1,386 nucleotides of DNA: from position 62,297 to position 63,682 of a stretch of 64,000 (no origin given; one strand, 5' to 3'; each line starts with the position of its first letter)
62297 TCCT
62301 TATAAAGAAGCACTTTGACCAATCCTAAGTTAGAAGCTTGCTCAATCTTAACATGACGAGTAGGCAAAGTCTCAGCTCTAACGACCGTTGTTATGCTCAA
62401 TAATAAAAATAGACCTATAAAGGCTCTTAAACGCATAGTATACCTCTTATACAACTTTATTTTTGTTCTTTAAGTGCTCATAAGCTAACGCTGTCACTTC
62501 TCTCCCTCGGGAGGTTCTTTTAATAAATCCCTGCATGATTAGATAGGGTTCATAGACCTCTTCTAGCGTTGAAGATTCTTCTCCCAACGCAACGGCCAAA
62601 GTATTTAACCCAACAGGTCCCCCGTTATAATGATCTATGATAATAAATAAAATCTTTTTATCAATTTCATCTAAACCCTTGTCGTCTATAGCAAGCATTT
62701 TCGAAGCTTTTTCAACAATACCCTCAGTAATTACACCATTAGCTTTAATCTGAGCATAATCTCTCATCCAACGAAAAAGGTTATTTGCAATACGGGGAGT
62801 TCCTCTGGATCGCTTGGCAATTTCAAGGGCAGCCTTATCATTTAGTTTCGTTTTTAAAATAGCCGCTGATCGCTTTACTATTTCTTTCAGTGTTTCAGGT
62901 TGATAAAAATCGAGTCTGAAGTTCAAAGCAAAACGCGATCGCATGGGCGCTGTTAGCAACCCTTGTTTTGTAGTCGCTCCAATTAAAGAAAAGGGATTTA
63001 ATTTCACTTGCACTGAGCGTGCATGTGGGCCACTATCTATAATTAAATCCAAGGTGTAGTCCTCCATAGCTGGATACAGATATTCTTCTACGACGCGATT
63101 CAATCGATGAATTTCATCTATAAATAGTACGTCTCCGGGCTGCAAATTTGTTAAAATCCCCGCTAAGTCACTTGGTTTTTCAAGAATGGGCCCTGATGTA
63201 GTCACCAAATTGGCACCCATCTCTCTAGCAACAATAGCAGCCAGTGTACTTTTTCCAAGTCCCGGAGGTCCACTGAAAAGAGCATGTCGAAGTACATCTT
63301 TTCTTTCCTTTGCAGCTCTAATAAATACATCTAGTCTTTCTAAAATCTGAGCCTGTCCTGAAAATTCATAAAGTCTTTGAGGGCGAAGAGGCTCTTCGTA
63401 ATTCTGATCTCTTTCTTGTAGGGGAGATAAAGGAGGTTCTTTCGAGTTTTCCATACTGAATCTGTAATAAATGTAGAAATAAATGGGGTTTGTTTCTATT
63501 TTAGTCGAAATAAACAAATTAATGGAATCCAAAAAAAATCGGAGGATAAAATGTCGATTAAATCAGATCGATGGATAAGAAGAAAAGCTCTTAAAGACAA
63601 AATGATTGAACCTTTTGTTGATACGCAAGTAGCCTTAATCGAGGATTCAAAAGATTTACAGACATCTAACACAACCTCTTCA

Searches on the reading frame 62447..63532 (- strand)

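Call 62: search_protein_families(library=pfam, proteins=[window:62447-63532:-], max_evalue=0.00001)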
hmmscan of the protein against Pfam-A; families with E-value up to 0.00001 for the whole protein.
window:62447-63532:- (361 aa): 5 families
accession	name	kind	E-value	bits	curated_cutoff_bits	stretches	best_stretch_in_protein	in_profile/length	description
PF05496.18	RuvB_N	-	3.8e-70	235.2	27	1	49-207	1-159/159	Holliday junction DNA helicase RuvB P-loop domain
PF17864.7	AAA_lid_4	-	6.8e-27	93.5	27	1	210-283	1-74/74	RuvB AAA lid domain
PF05491.19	RuvB_C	-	1.2e-26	92.9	24.7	1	285-355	2-72/72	RuvB C-terminal winged helix domain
PF00004.35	AAA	-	2.6e-19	70.4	21.2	1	85-206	2-128/131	ATPase family associated with various cellular activities (AAA)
PF07728.20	AAA_5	-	1.8e-07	31.7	22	1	84-201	2-139/139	AAA domain (dynein-related subfamily)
